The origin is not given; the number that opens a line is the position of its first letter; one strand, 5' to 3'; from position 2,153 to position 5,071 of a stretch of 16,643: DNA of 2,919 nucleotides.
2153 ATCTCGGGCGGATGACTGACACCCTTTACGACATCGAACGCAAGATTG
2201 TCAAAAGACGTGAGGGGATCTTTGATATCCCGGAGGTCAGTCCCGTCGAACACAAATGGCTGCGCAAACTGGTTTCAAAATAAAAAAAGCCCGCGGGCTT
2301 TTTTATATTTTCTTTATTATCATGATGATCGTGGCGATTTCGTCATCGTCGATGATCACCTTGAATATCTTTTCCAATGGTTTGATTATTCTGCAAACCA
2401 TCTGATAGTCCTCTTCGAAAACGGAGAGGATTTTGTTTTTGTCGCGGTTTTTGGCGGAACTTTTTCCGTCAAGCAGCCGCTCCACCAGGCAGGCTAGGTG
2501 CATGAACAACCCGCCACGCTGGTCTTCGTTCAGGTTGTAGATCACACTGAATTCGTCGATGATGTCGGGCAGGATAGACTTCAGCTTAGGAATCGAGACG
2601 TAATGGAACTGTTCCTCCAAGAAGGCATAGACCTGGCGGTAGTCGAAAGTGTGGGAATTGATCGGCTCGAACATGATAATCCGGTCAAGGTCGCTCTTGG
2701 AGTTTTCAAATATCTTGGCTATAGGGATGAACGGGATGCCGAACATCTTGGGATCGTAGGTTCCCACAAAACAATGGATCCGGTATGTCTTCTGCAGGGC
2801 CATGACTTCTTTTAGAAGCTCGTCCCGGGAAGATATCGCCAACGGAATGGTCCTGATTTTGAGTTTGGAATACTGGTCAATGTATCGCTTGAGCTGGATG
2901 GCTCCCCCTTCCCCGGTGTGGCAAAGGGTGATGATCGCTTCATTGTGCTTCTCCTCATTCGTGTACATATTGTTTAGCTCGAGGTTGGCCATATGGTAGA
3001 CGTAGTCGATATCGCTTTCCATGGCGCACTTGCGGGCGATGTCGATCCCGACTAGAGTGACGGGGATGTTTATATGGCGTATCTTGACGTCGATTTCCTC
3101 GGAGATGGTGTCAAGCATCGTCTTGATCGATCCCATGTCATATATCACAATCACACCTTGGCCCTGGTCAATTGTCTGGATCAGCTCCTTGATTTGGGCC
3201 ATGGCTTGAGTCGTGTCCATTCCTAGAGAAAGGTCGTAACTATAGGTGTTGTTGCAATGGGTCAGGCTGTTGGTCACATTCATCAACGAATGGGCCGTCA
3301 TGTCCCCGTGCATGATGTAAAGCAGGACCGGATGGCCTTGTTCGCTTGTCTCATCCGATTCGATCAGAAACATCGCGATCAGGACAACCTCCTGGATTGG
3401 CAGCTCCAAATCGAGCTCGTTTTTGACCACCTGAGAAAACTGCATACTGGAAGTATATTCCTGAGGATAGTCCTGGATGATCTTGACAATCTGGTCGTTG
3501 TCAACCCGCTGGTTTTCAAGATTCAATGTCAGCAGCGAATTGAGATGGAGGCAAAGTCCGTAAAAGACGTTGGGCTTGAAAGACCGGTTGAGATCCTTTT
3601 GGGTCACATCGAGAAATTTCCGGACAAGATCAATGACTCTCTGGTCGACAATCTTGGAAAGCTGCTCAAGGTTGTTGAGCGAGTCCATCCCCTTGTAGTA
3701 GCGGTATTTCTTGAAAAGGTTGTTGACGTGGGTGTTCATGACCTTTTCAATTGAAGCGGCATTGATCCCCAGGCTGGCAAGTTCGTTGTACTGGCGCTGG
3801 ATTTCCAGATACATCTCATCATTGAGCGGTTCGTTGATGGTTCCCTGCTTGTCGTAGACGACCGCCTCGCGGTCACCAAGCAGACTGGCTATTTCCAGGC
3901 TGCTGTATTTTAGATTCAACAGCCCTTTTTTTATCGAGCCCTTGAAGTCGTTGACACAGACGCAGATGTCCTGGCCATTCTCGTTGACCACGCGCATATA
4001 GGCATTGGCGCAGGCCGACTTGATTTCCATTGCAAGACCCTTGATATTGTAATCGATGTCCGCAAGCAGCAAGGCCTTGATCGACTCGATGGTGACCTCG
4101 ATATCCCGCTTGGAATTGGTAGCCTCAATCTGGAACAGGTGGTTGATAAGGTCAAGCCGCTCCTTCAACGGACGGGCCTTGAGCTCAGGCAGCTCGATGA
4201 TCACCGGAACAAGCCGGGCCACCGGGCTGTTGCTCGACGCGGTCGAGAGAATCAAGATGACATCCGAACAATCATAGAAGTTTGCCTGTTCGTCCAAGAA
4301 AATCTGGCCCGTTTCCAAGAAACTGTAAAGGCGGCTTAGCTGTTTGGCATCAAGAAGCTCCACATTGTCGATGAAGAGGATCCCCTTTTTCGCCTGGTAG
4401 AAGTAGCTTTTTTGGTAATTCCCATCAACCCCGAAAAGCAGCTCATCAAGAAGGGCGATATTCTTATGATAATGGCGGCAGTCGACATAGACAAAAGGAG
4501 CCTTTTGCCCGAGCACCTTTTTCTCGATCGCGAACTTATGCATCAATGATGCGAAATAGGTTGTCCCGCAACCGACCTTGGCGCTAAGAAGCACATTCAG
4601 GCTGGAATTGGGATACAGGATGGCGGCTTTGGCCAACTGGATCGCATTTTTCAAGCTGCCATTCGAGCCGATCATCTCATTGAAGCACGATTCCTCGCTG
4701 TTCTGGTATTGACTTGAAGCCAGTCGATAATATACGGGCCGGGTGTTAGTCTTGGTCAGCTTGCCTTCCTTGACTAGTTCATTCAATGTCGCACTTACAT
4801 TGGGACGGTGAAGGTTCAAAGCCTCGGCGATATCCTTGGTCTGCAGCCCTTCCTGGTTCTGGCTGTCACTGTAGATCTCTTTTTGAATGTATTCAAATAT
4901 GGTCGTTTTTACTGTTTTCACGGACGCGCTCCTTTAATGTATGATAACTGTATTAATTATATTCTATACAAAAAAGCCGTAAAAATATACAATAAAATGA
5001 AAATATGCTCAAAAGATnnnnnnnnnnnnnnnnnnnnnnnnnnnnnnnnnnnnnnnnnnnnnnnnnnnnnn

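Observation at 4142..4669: LevR-family regulator whose sigma-54-activating AAA+ module looks catalytically dead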

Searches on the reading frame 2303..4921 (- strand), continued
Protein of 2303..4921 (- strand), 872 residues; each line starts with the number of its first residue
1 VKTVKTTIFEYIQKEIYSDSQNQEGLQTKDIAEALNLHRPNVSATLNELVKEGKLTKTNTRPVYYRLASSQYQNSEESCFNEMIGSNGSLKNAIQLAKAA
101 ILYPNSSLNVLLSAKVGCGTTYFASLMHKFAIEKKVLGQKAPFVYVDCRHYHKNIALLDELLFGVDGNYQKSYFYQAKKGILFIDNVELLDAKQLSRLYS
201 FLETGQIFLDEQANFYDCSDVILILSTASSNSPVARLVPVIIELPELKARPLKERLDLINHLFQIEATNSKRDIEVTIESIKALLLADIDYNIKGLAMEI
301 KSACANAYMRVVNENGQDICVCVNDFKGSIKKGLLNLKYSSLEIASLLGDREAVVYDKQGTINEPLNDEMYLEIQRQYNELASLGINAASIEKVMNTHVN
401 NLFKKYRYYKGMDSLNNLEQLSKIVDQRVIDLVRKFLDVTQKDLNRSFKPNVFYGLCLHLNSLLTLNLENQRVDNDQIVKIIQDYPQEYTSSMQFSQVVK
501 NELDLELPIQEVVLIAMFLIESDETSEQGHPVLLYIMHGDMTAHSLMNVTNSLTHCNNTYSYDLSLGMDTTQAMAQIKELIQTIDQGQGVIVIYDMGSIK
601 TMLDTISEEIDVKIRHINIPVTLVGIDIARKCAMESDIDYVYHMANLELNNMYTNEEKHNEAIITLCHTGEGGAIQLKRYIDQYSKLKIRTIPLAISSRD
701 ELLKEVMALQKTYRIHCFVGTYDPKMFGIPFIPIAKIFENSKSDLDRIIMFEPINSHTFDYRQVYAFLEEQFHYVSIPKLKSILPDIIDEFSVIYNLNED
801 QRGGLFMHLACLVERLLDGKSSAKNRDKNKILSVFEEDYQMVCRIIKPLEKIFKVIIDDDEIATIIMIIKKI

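Call 27: get_annotated_region(hit=H5, flank=4000)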
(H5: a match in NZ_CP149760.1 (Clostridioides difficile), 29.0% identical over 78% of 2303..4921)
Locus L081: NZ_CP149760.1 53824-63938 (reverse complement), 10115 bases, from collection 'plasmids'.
description: Clostridioides difficile strain Z1322HCD0018 plasmid pZ1322HCD0018-2, complete sequence
organism: Clostridioides difficile (NCBI taxid 1496)
taxonomy: Bacteria; Bacillota; Clostridia; Peptostreptococcales; Peptostreptococcaceae; Clostridioides; Clostridioides difficile
host: -; source: Homo sapiens,single cell; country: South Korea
typing (MOB-suite, as given by PLSDB): non-mobilizable
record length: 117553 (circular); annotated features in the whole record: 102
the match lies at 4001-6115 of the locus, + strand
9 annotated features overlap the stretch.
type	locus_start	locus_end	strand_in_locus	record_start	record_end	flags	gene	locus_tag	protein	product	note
CDS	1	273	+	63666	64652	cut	-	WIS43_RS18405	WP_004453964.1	alpha-ketoacid dehydrogenase subunit beta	-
CDS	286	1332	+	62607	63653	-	-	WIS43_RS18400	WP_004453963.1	2-oxo acid dehydrogenase subunit E2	-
CDS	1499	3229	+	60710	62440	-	lpdA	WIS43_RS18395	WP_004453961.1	dihydrolipoyl dehydrogenase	GO:0045454 - cell redox homeostasis [Evidence IEA]; GO:0051068 - dihydrolipoamide metabolic process [Evidence IEA]; ...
CDS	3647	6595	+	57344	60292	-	-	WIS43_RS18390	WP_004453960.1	sigma 54-interacting transcriptional regulator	GO:0006355 - regulation of DNA-templated transcription [Evidence IEA]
CDS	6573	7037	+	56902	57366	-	-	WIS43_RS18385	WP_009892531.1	PTS sugar transporter subunit IIA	GO:0008643 - carbohydrate transport [Evidence IEA]; GO:0009401 - phosphoenolpyruvate-dependent sugar phosphotransferase ...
CDS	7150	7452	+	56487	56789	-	-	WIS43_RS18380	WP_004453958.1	PTS sugar transporter subunit IIB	GO:0008643 - carbohydrate transport [Evidence IEA]; GO:0009401 - phosphoenolpyruvate-dependent sugar phosphotransferase ...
CDS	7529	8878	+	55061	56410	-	-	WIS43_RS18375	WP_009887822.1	PTS transporter subunit IIC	GO:0009401 - phosphoenolpyruvate-dependent sugar phosphotransferase system [Evidence IEA]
CDS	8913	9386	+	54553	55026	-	-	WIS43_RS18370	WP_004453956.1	hypothetical protein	-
CDS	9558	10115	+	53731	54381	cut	-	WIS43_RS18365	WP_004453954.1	class II aldolase/adducin family protein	-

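Call 28: get_annotated_region(hit=H3, flank=4000)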
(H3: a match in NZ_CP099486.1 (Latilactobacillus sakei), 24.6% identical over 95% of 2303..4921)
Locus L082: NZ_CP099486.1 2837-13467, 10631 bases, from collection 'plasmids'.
description: Latilactobacillus sakei strain WiKim0095 plasmid p1_WK95
organism: Latilactobacillus sakei (NCBI taxid 1599)
taxonomy: Bacteria; Bacillota; Bacilli; Lactobacillales; Lactobacillaceae; Latilactobacillus; Latilactobacillus sakei
host: -; source: bacteria,kimchi; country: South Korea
typing (MOB-suite, as given by PLSDB): conjugative; replicon rep_cluster_1328; relaxase MOBQ; mating-pair formation MPF_T
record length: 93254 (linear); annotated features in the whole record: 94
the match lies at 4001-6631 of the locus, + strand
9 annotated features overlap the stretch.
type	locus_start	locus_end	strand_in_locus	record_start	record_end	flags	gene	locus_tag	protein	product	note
CDS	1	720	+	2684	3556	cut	-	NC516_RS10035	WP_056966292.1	fructokinase ScrK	-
CDS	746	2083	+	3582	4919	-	-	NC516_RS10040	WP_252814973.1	NosD domain-containing protein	-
CDS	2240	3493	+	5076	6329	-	rpoN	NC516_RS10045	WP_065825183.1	RNA polymerase factor sigma-54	GO:0006352 - DNA-templated transcription initiation [Evidence IEA]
CDS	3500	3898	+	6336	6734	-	-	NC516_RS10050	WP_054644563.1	hypothetical protein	-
CDS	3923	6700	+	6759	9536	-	-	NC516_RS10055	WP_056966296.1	sigma-54-dependent transcriptional regulator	GO:0006355 - regulation of DNA-templated transcription [Evidence IEA]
CDS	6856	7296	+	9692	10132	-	-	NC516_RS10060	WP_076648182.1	PTS sugar transporter subunit IIA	-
CDS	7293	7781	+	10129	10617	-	-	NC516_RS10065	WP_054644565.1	mannose/fructose/sorbose PTS transporter subunit IIB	GO:0009401 - phosphoenolpyruvate-dependent sugar phosphotransferase system [Evidence IEA]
CDS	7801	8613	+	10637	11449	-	-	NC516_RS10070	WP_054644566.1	PTS mannose/fructose/sorbose transporter subunit IIC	GO:0034219 - carbohydrate transmembrane transport [Evidence IEA]; GO:0009401 - phosphoenolpyruvate-dependent sugar ...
CDS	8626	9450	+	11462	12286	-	-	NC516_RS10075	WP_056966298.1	mannose/fructose/sorbose PTS transporter subunit IID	GO:0009401 - phosphoenolpyruvate-dependent sugar phosphotransferase system [Evidence IEA]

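Call 34: predict_structure(alignment_id=A1)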
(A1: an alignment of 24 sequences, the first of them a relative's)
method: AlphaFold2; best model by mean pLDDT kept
length: 872 residues; sequences in the alignment: 24
mean_pLDDT: 76.9   pTM: 0.42
mean pLDDT of the five models: 76.9, 76.5, 72.5, 71.4, 70.9
residues with pLDDT >= 90: 136; 70-90: 509; 50-70: 160; < 50: 67
segments of 3 or more residues with pLDDT < 50: 70-76, 404-421, 522-528, 654-659, 722-729, 743-756
pLDDT, mean of each block of 10 residues (from residue 1): 80 80 82 85 86 79 72 50 85 90 76 88 92 86 89 84 76 88 90 87 80 73 85 76 90 92 89 91 89 88 87 80 85 83 85 84 55 79 61 59 43 36 66 87 73 74 67 76 86 91 86 83 47 84 77 72 79 89 87 81 88 81 68 83 77 45 64 68 60 69 70 64 47 55 46 49 68 77 80 81 86 87 82 89 91 88 90 77
secondary structure, 60 per line:
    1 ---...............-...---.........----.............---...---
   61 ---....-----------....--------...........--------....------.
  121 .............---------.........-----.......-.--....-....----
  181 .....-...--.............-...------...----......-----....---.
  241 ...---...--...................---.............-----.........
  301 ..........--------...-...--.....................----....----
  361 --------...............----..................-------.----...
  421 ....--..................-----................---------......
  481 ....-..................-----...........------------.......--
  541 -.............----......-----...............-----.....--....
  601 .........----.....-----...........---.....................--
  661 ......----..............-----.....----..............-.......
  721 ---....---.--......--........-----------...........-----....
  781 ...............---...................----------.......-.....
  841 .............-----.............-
elements in order (helices of 4 or more, strands of 3 or more residues): H4-18 H28-34 H39-51 E55-57 E64-67 H79-82 H91-101 E110-113 H120-133 E143-147 H148-151 H157-163 H173-176 E181-185 H192-204 E206-208 E215-217 E222-227 H233-236 E240-243 H252-270 E274-277 H278-286 H292-310 E319-321 H328-348 E353-356 H369-383 H388-405 H418-424 H427-444 H450-465 H475-484 H486-503 H509-519 E532-538 H542-554 E559-564 H570-584 E590-594 H597-609 E614-618 H624-634 H638-658 E661-666 H671-684 E690-694 H699-712 E714-720 H724-727 H734-739 H742-749 H761-771 H777-795 H799-817 H828-834 H836-853 H859-871

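Call 38: fold_search(model_id=the predicted structure, library=pdb)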
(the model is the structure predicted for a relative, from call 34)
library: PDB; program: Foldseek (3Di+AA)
matches with E <= 10: 1674; with E <= 0.001: 187
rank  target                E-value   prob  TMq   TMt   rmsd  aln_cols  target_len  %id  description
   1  4qos                  3.6e-08  1.00  0.23  0.74   3.7       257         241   19  CRYSTAL STRUCTURE OF PSPF(1-265) E108Q MUTANT bound to ADP (released 2014-08-06)
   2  2c99                  4.9e-08  1.00  0.23  0.75   3.6       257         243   21  Structural basis of the nucleotide driven conformational changes in the AAA domain of transcription activator PspF (released 2006-02-01)
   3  3m0e_A                5.1e-08  1.00  0.21  0.68   4.0       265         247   20  Crystal structure of the ATP-bound state of Walker B mutant of NtrC1 ATPase domain (released 2010-11-03)
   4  6jdi                  5.7e-08  1.00  0.24  0.76   3.7       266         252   18  Central domain of FleQ H287N mutant in complex with ATPgS and Mg (released 2019-11-27)
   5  1ojl_E                5.7e-08  1.00  0.23  0.63  15.2       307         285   21  Crystal structure of a sigma54-activator suggests the mechanism for the conformational switch necessary for sigma54 bi (released 2005-05-19)
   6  6luf_A                6.6e-08  1.00  0.22  0.72   3.8       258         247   18  Trans-acting mutant Y290A of the central AAA+ domain of the flagellar regulatory protein FlrC (released 2020-03-18)
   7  6jdl                  7.3e-08  1.00  0.23  0.73   4.2       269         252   18  Central domain of FleQ H287A mutant in complex with ATPgS and Mg (released 2019-11-27)
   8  5ep3                  8.5e-08  1.00  0.23  0.71   4.1       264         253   17  Quorum-Sensing Signal Integrator LuxO - Catalytic Domain Bound to CV-133 Inhibitor (released 2016-04-20)
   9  2c9c                  9.0e-08  1.00  0.23  0.75   3.5       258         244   20  Structural basis of the nucleotide driven conformational changes in the AAA domain of transcription activator PspF (released 2006-02-01)
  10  1ojl_F                9.4e-08  1.00  0.23  0.75   4.0       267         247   22  Crystal structure of a sigma54-activator suggests the mechanism for the conformational switch necessary for sigma54 bi (released 2005-05-19)
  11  1ojl_D                9.4e-08  1.00  0.23  0.62  15.1       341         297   20  Crystal structure of a sigma54-activator suggests the mechanism for the conformational switch necessary for sigma54 bi (released 2005-05-19)
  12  7ejw_D                9.9e-08  1.00  0.22  0.68   4.7       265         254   18  Crystal structure of FleN in complex with FleQ AAA+ doamain (released 2021-12-22)
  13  4qnr                  1.0e-07  1.00  0.22  0.70   3.8       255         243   19  CRYSTAL STRUCTURE OF PSPF(1-265) E108Q MUTANT bound to ATP (released 2014-08-06)
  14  5ep1                  1.0e-07  1.00  0.23  0.71   4.3       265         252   17  Quorum-Sensing Signal Integrator LuxO - Catalytic Domain (released 2016-04-20)
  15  1ojl_B                1.0e-07  1.00  0.23  0.73   4.1       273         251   22  Crystal structure of a sigma54-activator suggests the mechanism for the conformational switch necessary for sigma54 bi (released 2005-05-19)
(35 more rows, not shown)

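Call 69: search_protein_families(library=pfam, proteins=[L079:4983-7658:+, L082:3923-6700:+, L069:8001-10586:+, L003:8001-10625:+], max_evalue=0.001)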
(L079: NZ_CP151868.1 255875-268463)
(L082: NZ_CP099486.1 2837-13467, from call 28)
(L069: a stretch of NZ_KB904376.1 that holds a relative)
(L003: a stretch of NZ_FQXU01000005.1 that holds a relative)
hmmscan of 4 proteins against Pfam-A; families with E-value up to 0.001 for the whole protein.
L079:4983-7658:+ (891 aa): 10 families
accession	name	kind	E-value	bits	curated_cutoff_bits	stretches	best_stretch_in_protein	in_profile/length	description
PF00874.25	PRD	-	6.4e-39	132.6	23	2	443-528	2-88/90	PRD domain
PF00158.32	Sigma54_activat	-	2.1e-38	132.1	20.2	1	86-241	7-152/168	Sigma-54 interaction domain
PF00004.35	AAA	-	3.7e-08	34.3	21.2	1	108-236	2-113/131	ATPase family associated with various cellular activities (AAA)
PF07728.20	AAA_5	-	1.4e-07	32.1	22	1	106-243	1-136/139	AAA domain (dynein-related subfamily)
PF03610.21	EIIA-man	-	2.2e-07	31.4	21.4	1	541-653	2-115/116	PTS system fructose IIA component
PF01078.27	Mg_chelatase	-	3e-06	27.2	20.3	0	169-208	94-133/207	Magnesium chelatase, subunit ChlI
PF14532.12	Sigma54_activ_2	-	3.5e-06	27.7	25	1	108-218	25-96/138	Sigma-54 interaction domain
PF07724.20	AAA_2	-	2.1e-05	25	27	1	107-222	6-116/166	AAA domain (Cdc48 subfamily)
PF13401.12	AAA_22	-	0.00011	23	27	0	106-207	7-107/130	AAA domain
PF05496.18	RuvB_N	-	0.0005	20.3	27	0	180-205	83-108/159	Holliday junction DNA helicase RuvB P-loop domain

L082:3923-6700:+ (925 aa): 11 families
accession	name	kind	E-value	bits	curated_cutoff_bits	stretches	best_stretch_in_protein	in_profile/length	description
PF00158.32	Sigma54_activat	-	3.3e-40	138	20.2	1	113-278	1-155/168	Sigma-54 interaction domain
PF00874.25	PRD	-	6.9e-18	65.2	23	2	476-561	3-89/90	PRD domain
PF03610.21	EIIA-man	-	1.6e-10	41.5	21.4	1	574-688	1-115/116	PTS system fructose IIA component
PF00004.35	AAA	-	7e-09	36.7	21.2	1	140-287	1-130/131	ATPase family associated with various cellular activities (AAA)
PF07724.20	AAA_2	-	7.2e-09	36.3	27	1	140-264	6-123/166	AAA domain (Cdc48 subfamily)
PF07728.20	AAA_5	-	3.5e-06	27.5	22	1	139-279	1-138/139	AAA domain (dynein-related subfamily)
PF13401.12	AAA_22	-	4.6e-06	27.4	27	0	139-240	7-106/130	AAA domain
PF01078.27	Mg_chelatase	-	3.6e-05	23.7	20.3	0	202-242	93-133/207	Magnesium chelatase, subunit ChlI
PF05729.18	NACHT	-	0.00018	21.8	26.7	0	140-238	3-100/167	NACHT domain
PF14532.12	Sigma54_activ_2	-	0.00043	21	25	0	178-267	37-110/138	Sigma-54 interaction domain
PF05496.18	RuvB_N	-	0.00056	20.1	27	0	208-239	76-108/159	Holliday junction DNA helicase RuvB P-loop domain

L069:8001-10586:+ (862 aa): 5 families
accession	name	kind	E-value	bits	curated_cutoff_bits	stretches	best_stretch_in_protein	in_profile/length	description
PF00874.25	PRD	-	3.6e-17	62.9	23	2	781-853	9-81/90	PRD domain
PF03610.21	EIIA-man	-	3e-07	31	21.4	1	514-602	2-95/116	PTS system fructose IIA component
PF00158.32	Sigma54_activat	-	0.00022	21.4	20.2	0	100-145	20-60/168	Sigma-54 interaction domain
PF25601.1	AAA_lid_14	-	0.0005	20.3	27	0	238-305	9-75/87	AAA+ ATPase lid domain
PF00004.35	AAA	-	0.00074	20.4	21.2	0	106-179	2-70/131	ATPase family associated with various cellular activities (AAA)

L003:8001-10625:+ (875 aa): 4 families
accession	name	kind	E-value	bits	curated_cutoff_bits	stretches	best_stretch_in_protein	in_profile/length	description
PF00874.25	PRD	-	2.3e-22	79.5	23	2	786-873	3-88/90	PRD domain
PF00158.32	Sigma54_activat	-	1.3e-11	45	20.2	1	83-206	3-123/168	Sigma-54 interaction domain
PF03610.21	EIIA-man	-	4e-06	27.4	21.4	1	539-638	5-109/116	PTS system fructose IIA component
PF14532.12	Sigma54_activ_2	-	2e-05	25.3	25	1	98-204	18-97/138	Sigma-54 interaction domain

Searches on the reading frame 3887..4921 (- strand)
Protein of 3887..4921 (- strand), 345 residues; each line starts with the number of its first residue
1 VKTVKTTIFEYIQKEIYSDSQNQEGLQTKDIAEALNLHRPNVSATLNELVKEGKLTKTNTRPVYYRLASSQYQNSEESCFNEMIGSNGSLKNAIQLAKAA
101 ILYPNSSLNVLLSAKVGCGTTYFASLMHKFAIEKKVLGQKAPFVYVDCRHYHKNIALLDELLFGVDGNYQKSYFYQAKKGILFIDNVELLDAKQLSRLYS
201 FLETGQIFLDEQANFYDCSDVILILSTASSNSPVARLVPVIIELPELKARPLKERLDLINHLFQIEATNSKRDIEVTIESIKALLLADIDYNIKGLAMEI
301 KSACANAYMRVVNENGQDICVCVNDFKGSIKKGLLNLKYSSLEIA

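Call 54: search_protein_representatives(protein=window:3887-4921:-)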
Query: 345 residues. Proteins with E-value up to 0.001 (for the whole library): 1516; up to 1e-10: 1134; up to 1e-30: 355. The best 150 are listed.
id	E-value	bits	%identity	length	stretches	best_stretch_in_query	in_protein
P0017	5.8e-128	442.9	59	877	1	2-344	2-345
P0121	7.2e-104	363.7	50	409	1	2-338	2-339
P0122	5.4e-92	324.7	50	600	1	1-341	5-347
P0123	6.7e-92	324.4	48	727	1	1-339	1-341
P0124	3.6e-91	322.0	47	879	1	1-335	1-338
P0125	7.9e-76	271.6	44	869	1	1-338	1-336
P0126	8.6e-72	258.4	44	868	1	1-341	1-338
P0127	8.8e-72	258.3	40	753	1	5-338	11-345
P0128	1.1e-71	258.0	43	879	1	21-342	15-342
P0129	6.1e-70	252.3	43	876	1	7-338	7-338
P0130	9.2e-67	241.8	42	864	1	5-337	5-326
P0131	1.5e-66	241.1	40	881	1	12-339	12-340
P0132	3.7e-63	230.0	41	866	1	1-340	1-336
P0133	1.3e-62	228.2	43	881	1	1-339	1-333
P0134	8.1e-62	225.6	40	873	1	1-337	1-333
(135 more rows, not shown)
